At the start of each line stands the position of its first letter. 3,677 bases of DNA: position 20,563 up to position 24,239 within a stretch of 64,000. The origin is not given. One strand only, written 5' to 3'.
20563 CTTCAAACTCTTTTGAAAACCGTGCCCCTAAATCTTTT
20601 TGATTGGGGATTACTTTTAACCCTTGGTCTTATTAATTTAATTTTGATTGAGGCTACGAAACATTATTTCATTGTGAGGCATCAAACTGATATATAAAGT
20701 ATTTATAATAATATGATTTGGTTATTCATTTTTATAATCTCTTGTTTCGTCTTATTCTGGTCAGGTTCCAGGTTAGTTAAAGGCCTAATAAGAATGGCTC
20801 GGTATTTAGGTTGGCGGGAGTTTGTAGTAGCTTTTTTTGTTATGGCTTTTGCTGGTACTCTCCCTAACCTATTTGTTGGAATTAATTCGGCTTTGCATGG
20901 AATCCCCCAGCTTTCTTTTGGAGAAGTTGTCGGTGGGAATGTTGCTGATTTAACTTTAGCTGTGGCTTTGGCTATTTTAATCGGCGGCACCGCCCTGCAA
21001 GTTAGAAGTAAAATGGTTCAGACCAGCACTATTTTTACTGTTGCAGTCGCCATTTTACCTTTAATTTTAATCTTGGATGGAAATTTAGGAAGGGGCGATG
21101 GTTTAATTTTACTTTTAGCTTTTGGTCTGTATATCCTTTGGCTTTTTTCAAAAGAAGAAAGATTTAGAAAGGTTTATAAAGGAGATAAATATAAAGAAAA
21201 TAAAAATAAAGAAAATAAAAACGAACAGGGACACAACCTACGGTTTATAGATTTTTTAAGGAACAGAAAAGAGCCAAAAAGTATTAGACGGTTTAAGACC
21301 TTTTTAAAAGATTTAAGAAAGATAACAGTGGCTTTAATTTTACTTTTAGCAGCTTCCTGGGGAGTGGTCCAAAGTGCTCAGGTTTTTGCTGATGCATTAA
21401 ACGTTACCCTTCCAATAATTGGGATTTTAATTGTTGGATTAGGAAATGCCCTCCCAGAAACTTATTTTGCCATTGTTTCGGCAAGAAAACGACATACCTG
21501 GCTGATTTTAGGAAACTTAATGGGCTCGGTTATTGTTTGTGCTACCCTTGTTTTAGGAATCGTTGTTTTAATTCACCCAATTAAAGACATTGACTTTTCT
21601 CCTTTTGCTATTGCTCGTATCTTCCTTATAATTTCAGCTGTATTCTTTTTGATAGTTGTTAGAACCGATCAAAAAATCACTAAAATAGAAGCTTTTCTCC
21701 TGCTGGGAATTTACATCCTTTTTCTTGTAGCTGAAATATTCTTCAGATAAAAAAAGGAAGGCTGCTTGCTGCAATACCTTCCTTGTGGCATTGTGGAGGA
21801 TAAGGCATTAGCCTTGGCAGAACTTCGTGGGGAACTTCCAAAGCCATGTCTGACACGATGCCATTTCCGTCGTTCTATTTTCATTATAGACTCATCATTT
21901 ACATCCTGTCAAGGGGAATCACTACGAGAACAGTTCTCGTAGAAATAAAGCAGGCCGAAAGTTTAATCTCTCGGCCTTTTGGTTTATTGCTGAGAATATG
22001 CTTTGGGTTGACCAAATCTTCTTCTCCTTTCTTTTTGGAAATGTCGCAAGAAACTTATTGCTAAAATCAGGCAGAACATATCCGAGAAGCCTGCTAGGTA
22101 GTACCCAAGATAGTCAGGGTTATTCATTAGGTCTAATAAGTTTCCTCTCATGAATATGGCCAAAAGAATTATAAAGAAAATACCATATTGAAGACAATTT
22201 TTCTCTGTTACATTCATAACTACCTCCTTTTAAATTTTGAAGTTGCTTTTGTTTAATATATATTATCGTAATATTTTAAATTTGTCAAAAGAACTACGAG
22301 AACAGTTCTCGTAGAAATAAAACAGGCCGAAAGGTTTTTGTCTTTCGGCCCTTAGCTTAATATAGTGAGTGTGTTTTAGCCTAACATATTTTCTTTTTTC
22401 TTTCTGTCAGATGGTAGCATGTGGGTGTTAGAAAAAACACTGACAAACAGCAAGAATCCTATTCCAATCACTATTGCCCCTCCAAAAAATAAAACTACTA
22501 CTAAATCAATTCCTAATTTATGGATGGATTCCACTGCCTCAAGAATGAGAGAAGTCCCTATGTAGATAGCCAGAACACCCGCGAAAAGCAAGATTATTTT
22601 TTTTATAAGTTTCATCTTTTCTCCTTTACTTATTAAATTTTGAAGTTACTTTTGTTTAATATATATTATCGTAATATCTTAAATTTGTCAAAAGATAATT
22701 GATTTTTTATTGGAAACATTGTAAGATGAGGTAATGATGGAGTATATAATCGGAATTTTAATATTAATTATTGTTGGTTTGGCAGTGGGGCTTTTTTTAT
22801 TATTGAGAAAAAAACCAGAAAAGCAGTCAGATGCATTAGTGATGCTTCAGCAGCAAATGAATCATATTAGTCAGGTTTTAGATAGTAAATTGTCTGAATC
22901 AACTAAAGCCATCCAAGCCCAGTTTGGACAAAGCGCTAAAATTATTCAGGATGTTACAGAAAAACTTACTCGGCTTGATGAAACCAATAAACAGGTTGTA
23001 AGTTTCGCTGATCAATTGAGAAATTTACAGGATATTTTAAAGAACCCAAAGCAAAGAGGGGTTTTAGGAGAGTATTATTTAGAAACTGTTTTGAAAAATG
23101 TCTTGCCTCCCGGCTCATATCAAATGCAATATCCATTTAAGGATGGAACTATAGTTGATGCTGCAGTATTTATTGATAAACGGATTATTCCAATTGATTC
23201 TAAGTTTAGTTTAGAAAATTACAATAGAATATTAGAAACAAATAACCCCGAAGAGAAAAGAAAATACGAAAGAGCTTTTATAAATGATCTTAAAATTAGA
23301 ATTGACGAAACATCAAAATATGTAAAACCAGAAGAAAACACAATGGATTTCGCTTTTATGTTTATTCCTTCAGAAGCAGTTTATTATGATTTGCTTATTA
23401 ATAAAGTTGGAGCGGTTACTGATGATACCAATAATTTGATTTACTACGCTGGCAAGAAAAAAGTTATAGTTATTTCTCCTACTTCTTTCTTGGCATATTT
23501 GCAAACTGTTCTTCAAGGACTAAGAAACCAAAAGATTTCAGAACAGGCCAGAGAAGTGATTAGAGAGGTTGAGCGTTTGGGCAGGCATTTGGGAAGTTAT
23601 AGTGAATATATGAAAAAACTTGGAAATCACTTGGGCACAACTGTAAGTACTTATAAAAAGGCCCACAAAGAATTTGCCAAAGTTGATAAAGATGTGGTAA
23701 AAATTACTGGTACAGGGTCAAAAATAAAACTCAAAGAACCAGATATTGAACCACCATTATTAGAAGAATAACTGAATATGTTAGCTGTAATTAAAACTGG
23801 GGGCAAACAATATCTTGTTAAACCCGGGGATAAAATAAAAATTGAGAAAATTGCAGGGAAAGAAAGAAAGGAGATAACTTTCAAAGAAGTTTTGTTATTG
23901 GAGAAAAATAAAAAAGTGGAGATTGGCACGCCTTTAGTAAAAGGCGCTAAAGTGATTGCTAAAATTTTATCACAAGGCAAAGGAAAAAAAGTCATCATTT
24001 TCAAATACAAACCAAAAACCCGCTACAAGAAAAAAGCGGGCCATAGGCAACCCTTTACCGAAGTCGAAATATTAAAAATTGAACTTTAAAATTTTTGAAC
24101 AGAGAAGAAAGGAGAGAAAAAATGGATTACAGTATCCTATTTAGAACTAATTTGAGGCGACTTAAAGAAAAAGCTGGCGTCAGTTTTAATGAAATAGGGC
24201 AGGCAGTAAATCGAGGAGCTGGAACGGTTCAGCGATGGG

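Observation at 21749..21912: Stand-alone sRNA candidate with a consensus promoter, a rho-independent terminator and an exposed anti-SD-like CCUCC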

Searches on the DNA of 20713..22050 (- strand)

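Call 4: search_rna_families(source=window, start=21650, end=22050, threshold=evalue, max_evalue=10, show_alignments=3)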
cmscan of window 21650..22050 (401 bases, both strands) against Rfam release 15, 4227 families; matches with E-value up to 10: 1.
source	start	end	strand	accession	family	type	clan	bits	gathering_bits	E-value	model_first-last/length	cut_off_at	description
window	21755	21799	+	RF02188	ST7-OT4_2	Gene; lncRNA;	-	11.7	55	9.1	128-172/172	no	ST7 overlapping transcript 4 conserved region 2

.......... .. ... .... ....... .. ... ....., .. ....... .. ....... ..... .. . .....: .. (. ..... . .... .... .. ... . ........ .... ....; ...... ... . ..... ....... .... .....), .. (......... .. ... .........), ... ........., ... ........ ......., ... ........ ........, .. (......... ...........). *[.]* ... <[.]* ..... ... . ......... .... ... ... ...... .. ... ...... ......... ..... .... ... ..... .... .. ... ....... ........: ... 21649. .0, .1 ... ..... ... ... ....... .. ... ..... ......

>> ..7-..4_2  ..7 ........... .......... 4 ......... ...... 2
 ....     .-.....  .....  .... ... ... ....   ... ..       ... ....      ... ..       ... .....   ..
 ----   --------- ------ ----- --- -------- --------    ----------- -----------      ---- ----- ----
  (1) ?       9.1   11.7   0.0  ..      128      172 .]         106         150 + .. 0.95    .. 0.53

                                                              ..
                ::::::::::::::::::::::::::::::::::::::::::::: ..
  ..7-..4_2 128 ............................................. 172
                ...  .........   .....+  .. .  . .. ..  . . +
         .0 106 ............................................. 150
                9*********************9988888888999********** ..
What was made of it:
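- On Any Rfam 15 family (including RsaE, csRNA, SRP RNA, 6S, Y RNA, riboswitches and leaders): Region 21650-22050 at E <= 10 gives only an 11.7-bit lncRNA fragment (call 4).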

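Call 49: build_rna_model(alignment_id=A3, structure=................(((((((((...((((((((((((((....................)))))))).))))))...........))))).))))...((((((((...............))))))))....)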
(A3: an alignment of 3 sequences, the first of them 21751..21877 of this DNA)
Model R1 built from alignment A3 (3 sequences, 136 columns); structure: as given.
model positions 121; base pairs 31; branch points 1; effective number of sequences 1.06; information 0.59 bits per position. Calibrated on 0.2 Mb of random sequence (short: E-values are rough).
structure used (alignment columns):
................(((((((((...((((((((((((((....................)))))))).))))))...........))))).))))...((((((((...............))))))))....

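Call 50: search_with_rna_model(model_id=R1, sources=[window, L001, L002, L003, L004, L005, L006, L007, L008, L009, L010, L011, L012, L014, L015, L016, L017, L018, L019, L020, L022, L024, L025, L026], max_evalue=10, make_alignment=true, show_alignments=4)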
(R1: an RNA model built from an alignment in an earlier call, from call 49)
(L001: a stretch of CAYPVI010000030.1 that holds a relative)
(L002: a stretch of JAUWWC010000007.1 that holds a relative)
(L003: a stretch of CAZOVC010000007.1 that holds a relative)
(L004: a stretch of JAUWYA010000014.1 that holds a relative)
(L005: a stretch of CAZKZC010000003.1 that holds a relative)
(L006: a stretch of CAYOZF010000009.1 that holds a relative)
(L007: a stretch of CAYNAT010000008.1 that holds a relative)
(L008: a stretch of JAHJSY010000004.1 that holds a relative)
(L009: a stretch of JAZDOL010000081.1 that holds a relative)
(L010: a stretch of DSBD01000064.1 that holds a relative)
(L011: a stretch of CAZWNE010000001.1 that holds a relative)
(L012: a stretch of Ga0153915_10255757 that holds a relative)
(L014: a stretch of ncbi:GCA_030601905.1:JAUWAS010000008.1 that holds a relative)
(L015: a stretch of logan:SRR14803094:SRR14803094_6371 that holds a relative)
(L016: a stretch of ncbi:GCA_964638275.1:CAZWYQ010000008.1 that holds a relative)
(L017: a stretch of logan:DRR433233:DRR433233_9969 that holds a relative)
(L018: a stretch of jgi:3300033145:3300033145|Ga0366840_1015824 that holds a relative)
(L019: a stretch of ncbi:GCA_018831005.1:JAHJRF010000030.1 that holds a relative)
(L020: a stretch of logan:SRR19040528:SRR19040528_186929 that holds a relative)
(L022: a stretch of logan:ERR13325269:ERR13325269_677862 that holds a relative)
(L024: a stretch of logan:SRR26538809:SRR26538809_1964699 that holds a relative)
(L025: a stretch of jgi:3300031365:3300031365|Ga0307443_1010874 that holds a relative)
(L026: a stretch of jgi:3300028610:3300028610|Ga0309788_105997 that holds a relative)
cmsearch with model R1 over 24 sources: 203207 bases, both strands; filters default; matches with E-value up to 10: 10.
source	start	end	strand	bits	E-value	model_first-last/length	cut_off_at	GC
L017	3008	3129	-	134.4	5.5e-34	1-121/121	no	0.43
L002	5008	5131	-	123.5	5.4e-31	1-121/121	no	0.48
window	21751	21878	-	114.7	1.4e-28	1-121/121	no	0.48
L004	5132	5242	-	40.7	2.3e-08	1-121/121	no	0.43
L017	2929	3036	+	26.3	0.00019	1-121/121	no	0.29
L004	5116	5160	+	20.9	0.0057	1-121/121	no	0.29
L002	4961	5036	+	19.3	0.016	1-121/121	no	0.32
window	5436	5512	+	14.5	0.33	1-121/121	no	0.44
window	8578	8746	+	13.6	0.57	1-121/121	no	0.47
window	34770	34879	-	11.1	2.8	1-121/121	no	0.28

Alignment A4: 10 matches aligned to the model, 230 columns, each read 5' to 3' on its own strand. Consensus structure (alignment columns), stored with it:
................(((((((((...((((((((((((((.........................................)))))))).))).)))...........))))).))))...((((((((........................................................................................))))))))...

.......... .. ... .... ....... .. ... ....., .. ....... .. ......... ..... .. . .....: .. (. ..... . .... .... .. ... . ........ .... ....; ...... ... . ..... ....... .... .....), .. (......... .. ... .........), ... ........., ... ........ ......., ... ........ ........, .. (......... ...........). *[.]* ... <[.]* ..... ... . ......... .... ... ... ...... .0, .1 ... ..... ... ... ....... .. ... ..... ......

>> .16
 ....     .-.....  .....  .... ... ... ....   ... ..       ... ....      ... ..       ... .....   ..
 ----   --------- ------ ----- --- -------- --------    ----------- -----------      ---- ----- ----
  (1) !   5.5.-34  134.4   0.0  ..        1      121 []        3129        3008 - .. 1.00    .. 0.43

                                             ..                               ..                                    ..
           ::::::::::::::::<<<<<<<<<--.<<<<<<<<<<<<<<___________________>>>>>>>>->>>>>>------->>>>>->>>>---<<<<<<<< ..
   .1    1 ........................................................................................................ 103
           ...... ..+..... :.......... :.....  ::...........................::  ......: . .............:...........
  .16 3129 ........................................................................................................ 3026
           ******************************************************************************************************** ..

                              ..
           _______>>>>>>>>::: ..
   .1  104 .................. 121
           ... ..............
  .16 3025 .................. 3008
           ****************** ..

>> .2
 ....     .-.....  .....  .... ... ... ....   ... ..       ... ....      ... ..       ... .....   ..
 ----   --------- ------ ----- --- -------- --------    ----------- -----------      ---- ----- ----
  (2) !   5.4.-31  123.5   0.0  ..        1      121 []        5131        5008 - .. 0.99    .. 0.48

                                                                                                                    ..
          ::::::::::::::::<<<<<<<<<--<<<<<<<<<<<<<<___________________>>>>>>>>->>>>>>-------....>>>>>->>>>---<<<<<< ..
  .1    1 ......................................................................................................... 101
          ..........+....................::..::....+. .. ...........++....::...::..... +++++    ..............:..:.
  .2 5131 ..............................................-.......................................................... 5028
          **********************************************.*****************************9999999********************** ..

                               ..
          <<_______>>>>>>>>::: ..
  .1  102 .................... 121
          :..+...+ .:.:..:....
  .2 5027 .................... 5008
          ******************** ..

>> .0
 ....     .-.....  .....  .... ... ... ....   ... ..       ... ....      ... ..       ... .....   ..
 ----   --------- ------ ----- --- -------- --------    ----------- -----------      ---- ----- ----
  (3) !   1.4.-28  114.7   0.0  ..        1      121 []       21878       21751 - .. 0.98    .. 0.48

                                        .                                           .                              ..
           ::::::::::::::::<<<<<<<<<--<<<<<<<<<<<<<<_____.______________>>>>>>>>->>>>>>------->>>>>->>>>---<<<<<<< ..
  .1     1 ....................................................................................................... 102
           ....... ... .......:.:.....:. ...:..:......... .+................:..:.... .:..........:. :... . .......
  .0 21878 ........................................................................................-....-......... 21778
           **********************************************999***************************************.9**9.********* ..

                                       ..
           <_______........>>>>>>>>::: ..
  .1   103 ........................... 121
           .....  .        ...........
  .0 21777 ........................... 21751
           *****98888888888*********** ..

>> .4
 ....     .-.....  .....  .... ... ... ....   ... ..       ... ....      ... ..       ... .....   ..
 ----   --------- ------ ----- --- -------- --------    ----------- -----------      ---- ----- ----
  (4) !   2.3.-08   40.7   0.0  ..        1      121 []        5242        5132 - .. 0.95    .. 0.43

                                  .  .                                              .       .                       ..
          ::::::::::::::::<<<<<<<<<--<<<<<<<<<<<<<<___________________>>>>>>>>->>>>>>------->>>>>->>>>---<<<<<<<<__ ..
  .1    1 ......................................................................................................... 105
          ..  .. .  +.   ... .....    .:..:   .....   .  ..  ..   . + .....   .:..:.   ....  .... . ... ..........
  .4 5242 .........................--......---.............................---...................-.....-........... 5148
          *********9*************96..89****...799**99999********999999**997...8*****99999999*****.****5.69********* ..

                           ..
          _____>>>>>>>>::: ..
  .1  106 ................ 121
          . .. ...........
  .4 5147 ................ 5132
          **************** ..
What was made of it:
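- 21749..21877 (-): Predicted sRNA transcript, about 127-129 nt. The start is inferred to lie about 6-7 nt after the -10 box and the 3' end to fall in the U-tract. L004 was not used to build the model and scores 40.7 bits, E = 2e-8 (call 50).
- On REP/MITE-like repeated element: There is no second copy in the 64-kb window or in 23 related loci (call 50).
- Closest known: REP elements with RAYT. Different: It is single-copy (call 50).
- It finds nothing else in the window or in 23 related loci (call 50). There is one copy per locus and no second copy in the window or any related locus (call 50).
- Tried and rejected: It has no covariance-model match (call 50) and is probably chance.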

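Call 51: search_with_rna_model(model_id=R1, sources=[window, L002, L004, L017], max_evalue=0.000001, make_alignment=true)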
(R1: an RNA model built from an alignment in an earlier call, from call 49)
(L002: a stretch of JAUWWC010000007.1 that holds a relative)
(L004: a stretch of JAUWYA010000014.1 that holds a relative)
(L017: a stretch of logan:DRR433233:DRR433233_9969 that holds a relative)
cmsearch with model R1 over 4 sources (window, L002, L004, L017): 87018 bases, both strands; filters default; matches with E-value up to 0.000001: 4.
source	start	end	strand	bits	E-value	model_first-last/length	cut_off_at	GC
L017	3008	3129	-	134.4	2.4e-34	1-121/121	no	0.43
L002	5008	5131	-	123.5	2.3e-31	1-121/121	no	0.48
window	21751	21878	-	114.7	5.8e-29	1-121/121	no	0.48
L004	5132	5242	-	40.7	9.7e-09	1-121/121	no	0.43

Alignment A5: 4 matches aligned to the model, 135 columns, each read 5' to 3' on its own strand. Consensus structure (alignment columns), stored with it:
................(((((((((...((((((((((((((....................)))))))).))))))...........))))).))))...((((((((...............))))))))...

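Call 65: search_dna_similar(query=window:21745-21915:-, collection=phages, mode=distant, max_evalue=1)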
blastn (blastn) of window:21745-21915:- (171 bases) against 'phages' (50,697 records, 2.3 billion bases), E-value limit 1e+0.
Records with a match: 2; places in all: 2; records where one place covers at least 80% of the query: 0.
Best place of each record, by identity: 90-95% 1; 80-90% 1.
By first word of the organism name: Streptococcus 1; Vibrio 1.
By host as written in the record: Streptococcus suis LS8B 1; Vibrio parahaemolyticus 1.
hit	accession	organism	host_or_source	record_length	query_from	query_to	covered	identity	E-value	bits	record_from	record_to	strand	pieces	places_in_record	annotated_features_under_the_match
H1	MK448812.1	Streptococcus phage Javan577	Streptococcus suis LS8B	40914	100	134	20%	88.9%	1e-2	45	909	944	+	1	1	integrase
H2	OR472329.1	Vibrio phage vB_VibM_10AMN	Vibrio parahaemolyticus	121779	113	138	15%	92.3%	5e-1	39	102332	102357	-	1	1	hypothetical protein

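Call 66: search_dna_similar(query=window:21745-21915:-, collection=plasmids, mode=distant, max_evalue=1)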
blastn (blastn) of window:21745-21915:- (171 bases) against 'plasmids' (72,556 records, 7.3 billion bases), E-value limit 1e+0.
No match.
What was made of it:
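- Tried and rejected: Only short chance hits, or none (calls 65, 66).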

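Call 67: search_with_rna_model(model_id=R1, sources=[L111, L147, L148, L149, L150], max_evalue=10)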
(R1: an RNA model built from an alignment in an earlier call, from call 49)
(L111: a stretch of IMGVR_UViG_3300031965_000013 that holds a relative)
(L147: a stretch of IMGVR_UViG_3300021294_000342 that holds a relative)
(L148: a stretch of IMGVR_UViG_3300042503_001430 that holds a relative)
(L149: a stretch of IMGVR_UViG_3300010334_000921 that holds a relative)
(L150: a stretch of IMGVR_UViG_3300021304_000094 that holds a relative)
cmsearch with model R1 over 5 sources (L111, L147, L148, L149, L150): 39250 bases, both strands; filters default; matches with E-value up to 10: 1.
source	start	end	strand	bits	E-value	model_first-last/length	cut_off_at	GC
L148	1637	1721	-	13.7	0.11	1-121/121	no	0.48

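Call 73: search_rna_families(sources=[L002, L004, L017], threshold=evalue, max_evalue=10)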
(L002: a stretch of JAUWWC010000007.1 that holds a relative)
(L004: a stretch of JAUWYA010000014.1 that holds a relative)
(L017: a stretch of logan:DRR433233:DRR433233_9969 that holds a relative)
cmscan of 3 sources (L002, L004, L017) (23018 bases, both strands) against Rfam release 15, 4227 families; matches with E-value up to 10: 27.
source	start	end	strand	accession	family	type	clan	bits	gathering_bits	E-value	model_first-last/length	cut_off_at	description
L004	772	846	+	RF00005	tRNA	Gene; tRNA;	CL00001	64.6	29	3.5e-12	1-71/71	no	tRNA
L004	772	847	-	RF04354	Plastid-ycf2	Cis-reg;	-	29.8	65.7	0.014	1-75/75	no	Plastid-ycf2 5UTR RNA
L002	4955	5039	-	RF01730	Termite-leu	Cis-reg;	-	28.3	51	0.018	1-78/78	no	Termite-leu RNA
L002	1183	1360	+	RF01819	RsaD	Gene; sRNA;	-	28.2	50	0.23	1-189/189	no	RNA Staph. aureus D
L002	7080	7205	+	RF02502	Atu_C8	Gene; sRNA;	-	28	50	0.072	1-122/122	no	Rhizobiales sRNA Atu_C8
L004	7032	7077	-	RF02438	SpF51_sRNA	Gene; sRNA;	-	27.5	50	0.28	1-45/45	no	Streptococcus sRNA SpF51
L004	6945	7065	+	RF01859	Phe_leader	Cis-reg; leader;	-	26.9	55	1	1-125/125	no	Phenylalanine leader peptide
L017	2931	3043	+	RF02053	STnc430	Gene; sRNA;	-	26.5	47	2.1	1-162/162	no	Enterobacterial sRNA STnc430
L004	675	743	-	RF00506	Thr_leader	Cis-reg; leader;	-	25.4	55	0.6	1-118/118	no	Threonine operon leader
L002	4992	5035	+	RF02029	sraA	Gene; sRNA;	-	24.4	56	7.6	44-86/95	no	sraA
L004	7020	7091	-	RF01770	rimP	Cis-reg; leader;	-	24.4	47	4.4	1-102/102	no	Gammaprotebacteria rimP leader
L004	7009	7065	+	RF00506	Thr_leader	Cis-reg; leader;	-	23.2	55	1.9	1-118/118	no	Threonine operon leader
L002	8621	8710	-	RF02443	SpR08_sRNA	Gene; sRNA;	-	22.4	80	8.5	1-73/73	no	Streptococcus sRNA SpR08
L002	7123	7205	+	RF00558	L20_leader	Cis-reg; leader;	-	21.8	58.7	2.9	1-127/127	no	Ribosomal protein L20 leader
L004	7018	7067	-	RF04343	Plastid-psbA-2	Cis-reg;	CL00153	21.7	55.8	5.8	1-60/60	no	Plastid-psbA-2 3UTR RNA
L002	2126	2210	+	RF04054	mir-2944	Gene; miRNA;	-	21.6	56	3.7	1-82/82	no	mir-2944 microRNA precursor family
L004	2093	2135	-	RF02702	AgvB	Gene; sRNA;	-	21.3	56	5.1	1-62/62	no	Anti GcvB sRNA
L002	3417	3499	+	RF00731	mir-155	Gene; miRNA;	-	21.2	56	5.1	1-65/65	no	mir-155 microRNA precursor family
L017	1702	1808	-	RF02191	TCL6_1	Gene; lncRNA;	-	20.9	60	1.4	1-113/113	no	T-cell leukemia/lymphoma 6 conserved region 1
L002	7166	7196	-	RF04157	MIR9486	Gene; miRNA;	-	20.7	100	5.4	1-119/119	no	MIR9486 microRNA precursor family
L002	2109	2151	-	RF02702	AgvB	Gene; sRNA;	-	20.4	56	8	1-62/62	no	Anti GcvB sRNA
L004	6968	7064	+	RF00513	Trp_leader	Cis-reg; leader;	-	19.7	41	8.5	1-100/100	no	Tryptophan operon leader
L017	2950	3036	+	RF04180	BTnc231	Gene; sRNA;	-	18.7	80.4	8.4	1-154/154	no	Bacteroides sRNA BTnc231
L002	1661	1714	-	RF00032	Histone3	Cis-reg;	-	18.1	34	1.5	1-46/46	no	Histone 3' UTR stem-loop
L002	7165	7282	-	RF01408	sraL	Gene; sRNA;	-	17.5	39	5.6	1-142/142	no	sraL Hfq binding RNA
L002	2375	2424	+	RF01141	sR18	Gene; snRNA; snoRNA; CD-box;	-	17.5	45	6.8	1-56/56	no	Small nucleolar RNA sR18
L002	2052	2111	+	RF00470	Toga_5_CRE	Cis-reg;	-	13.4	120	8.4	1-268/268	no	Togavirus 5' plus strand cis-regulatory element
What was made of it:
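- On Any Rfam 15 family (including RsaE, csRNA, SRP RNA, 6S, Y RNA, riboswitches and leaders): For the homologues L002, L004 and L017 at E <= 10, only sub-threshold terminator-like hits overlap the element (call 73).
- There is no Rfam riboswitch hit even at E <= 10 (calls 4, 73).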

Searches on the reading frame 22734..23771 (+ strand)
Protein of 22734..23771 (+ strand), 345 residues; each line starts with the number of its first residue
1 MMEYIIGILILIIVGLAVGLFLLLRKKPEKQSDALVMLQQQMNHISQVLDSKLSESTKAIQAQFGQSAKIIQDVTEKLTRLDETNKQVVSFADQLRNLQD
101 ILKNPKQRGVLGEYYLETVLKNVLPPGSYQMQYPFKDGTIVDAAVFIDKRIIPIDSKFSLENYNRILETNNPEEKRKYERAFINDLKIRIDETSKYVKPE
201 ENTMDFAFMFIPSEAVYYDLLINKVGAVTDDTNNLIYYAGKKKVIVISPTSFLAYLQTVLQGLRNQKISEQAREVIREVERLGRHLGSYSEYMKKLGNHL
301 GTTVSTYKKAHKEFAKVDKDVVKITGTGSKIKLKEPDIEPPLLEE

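Call 13: search_protein_families(library=pfam, proteins=[window:22734-23771:+], max_evalue=0.01)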
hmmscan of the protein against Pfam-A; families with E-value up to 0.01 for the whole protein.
window:22734-23771:+ (345 aa): 4 families
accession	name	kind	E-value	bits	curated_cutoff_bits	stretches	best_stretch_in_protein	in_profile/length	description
PF02646.22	RmuC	-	5.3e-56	190.3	26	1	40-319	1-272/291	RmuC family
PF07889.17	DUF1664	-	0.00043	20.8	34.6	0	26-97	23-98/124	Protein of unknown function (DUF1664)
PF05531.17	NPV_P10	-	0.0012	19.7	29.8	0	54-104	17-67/75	Nucleopolyhedrovirus P10 protein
PF02403.27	Seryl_tRNA_N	-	0.003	18.2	28.2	0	24-102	20-97/108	Seryl-tRNA synthetase N-terminal domain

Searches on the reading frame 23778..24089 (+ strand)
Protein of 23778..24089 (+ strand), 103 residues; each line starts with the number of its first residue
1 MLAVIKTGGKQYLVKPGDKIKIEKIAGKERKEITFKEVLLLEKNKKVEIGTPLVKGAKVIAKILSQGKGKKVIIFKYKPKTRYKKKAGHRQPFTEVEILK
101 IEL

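Call 13: search_protein_families(library=pfam, proteins=[window:23778-24089:+], max_evalue=0.01)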
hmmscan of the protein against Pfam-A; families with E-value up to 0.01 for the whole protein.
window:23778-24089:+ (103 aa): 1 family
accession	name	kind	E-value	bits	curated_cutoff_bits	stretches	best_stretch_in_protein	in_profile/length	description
PF00829.26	Ribosomal_L21p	-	3.6e-36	123.8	27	1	1-101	1-99/99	Ribosomal prokaryotic L21 protein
